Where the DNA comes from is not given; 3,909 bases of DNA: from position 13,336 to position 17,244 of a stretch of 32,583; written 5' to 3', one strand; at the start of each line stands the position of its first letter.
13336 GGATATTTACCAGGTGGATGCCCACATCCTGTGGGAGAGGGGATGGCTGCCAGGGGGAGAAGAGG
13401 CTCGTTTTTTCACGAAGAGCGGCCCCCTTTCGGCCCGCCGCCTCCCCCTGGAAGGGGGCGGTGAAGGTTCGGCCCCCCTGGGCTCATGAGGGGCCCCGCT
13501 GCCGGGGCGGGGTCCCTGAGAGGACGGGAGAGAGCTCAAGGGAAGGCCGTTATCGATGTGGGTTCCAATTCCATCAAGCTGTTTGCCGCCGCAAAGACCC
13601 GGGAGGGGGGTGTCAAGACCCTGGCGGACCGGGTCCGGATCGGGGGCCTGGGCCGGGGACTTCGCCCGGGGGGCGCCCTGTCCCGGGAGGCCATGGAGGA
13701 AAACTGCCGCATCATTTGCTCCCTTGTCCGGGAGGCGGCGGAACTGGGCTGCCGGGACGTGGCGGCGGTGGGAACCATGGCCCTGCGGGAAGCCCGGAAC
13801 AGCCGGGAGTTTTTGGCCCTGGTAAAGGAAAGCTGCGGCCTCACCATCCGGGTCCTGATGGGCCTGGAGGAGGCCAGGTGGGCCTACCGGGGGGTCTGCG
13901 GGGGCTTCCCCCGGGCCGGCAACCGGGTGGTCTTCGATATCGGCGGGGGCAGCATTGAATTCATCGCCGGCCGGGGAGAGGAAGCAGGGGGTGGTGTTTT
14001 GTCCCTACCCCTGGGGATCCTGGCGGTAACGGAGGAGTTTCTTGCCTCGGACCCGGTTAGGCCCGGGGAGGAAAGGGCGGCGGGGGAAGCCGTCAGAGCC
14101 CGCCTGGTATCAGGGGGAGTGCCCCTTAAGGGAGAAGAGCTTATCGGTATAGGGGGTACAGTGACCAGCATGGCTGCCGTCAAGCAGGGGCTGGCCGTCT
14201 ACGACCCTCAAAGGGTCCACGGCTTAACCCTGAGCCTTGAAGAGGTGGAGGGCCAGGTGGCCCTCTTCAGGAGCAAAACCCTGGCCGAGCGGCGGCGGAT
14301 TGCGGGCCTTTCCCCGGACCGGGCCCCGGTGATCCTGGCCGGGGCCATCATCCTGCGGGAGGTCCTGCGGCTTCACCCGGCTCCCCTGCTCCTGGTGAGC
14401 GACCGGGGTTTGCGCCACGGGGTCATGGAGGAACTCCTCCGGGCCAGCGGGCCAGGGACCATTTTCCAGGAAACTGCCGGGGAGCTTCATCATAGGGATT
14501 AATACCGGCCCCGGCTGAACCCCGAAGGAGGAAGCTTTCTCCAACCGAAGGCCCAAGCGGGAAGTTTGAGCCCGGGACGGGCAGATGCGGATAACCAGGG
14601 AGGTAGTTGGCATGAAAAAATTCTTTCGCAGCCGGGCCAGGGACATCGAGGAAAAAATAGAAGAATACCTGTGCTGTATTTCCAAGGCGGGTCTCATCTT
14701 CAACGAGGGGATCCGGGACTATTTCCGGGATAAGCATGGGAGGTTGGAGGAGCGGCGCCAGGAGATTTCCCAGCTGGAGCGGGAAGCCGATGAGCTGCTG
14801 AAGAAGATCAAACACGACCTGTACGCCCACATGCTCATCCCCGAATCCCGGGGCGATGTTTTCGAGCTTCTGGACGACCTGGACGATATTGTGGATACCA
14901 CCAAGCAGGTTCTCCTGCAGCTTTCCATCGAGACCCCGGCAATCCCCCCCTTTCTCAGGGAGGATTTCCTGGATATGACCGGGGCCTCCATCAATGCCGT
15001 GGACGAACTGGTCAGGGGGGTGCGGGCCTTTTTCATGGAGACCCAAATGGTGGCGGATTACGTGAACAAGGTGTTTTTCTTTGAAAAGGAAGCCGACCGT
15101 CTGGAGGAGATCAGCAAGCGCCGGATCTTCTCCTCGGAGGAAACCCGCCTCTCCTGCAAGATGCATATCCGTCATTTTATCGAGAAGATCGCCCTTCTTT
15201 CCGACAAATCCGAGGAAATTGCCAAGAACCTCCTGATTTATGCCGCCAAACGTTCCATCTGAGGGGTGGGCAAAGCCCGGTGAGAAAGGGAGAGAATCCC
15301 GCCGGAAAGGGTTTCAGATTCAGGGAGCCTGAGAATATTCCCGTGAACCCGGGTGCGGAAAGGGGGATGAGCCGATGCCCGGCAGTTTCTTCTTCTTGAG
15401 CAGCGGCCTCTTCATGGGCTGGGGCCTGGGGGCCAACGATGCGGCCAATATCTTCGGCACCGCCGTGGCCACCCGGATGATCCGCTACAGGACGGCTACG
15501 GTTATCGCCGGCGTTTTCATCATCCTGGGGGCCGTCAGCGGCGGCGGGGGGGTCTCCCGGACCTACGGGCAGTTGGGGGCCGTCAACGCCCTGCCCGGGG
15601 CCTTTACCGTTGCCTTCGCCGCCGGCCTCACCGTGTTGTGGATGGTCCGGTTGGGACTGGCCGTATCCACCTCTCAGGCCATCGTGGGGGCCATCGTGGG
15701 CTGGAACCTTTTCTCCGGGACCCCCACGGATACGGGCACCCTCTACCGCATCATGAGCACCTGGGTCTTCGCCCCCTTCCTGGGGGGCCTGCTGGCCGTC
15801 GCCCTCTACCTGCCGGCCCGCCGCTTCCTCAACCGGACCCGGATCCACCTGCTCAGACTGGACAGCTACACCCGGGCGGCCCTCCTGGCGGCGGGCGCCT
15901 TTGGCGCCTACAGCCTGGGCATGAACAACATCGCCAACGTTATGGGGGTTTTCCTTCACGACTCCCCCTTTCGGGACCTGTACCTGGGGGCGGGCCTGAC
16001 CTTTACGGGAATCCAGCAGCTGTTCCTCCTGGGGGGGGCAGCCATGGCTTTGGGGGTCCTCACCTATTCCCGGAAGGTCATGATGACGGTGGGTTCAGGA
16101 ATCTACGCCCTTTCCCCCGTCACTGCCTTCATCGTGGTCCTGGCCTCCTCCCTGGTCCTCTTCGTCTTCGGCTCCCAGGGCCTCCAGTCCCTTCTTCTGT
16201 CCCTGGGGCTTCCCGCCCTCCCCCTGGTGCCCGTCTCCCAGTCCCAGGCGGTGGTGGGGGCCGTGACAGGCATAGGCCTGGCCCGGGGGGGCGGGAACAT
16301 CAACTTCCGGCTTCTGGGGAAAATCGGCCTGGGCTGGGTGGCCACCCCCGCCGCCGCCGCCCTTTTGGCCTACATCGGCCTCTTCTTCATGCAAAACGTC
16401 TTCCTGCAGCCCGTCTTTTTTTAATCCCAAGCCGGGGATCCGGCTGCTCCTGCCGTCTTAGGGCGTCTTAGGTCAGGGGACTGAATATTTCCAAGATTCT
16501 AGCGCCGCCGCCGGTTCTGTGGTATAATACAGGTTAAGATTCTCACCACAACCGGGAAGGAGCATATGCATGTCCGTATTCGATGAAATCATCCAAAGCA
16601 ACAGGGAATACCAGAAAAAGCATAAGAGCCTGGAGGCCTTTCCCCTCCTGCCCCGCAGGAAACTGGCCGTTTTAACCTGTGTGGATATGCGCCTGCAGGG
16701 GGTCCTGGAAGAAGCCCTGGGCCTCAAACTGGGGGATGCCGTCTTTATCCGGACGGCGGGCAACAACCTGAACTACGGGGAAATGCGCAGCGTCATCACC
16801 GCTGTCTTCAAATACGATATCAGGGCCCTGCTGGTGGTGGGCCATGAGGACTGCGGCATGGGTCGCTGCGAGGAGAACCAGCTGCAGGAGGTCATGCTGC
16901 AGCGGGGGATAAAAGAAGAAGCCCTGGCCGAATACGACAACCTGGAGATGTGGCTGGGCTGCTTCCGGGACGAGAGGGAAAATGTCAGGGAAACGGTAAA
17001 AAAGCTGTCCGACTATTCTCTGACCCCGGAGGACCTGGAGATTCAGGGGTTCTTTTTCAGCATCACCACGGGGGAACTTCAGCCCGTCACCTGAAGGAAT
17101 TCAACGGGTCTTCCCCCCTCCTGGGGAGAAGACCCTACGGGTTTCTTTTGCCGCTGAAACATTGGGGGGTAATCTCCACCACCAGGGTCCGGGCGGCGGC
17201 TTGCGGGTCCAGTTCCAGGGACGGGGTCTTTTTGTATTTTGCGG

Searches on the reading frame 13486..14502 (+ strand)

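Call 32: search_protein_families(library=pfam, proteins=[window:13486-14502:+], max_evalue=0.001)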
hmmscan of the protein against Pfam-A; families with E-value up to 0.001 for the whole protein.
window:13486-14502:+ (338 aa): 1 family
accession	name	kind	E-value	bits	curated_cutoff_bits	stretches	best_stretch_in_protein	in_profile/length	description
PF02541.22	Ppx-GppA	-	2.3e-51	175.4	27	1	37-318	4-282/285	Ppx/GppA phosphatase family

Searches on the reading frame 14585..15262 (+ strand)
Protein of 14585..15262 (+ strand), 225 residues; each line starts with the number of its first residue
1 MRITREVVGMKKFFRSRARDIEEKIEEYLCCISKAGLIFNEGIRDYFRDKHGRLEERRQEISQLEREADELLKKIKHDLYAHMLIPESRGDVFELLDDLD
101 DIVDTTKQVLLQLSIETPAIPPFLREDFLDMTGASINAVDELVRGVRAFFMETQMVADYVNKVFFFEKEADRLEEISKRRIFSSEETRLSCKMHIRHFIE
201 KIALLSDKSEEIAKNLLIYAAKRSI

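Call 32: search_protein_families(library=pfam, proteins=[window:14585-15262:+], max_evalue=0.001)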
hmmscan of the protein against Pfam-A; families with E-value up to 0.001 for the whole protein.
window:14585-15262:+ (225 aa): 1 family
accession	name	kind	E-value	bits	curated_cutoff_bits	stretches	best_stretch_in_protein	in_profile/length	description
PF01865.21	PhoU_div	-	5.3e-25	88.5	24.4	1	13-219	5-211/214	Protein of unknown function DUF47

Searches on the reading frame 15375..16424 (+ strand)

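Call 32: search_protein_families(library=pfam, proteins=[window:15375-16424:+], max_evalue=0.001)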
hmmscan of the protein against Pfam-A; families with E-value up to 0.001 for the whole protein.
window:15375-16424:+ (349 aa): 1 family
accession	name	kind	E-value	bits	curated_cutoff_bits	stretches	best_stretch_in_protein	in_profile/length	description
PF01384.25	PHO4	-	1.6e-50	172.5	33.7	1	19-332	2-350/350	Phosphate transporter family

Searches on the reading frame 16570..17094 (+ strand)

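Call 32: search_protein_families(library=pfam, proteins=[window:16570-17094:+], max_evalue=0.001)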
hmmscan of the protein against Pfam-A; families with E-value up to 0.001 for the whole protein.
window:16570-17094:+ (174 aa): 1 family
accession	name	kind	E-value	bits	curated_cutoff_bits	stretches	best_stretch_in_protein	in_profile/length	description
PF00484.24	Pro_CA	-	4.7e-12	46.9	25.7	1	33-170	2-156/156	Carbonic anhydrase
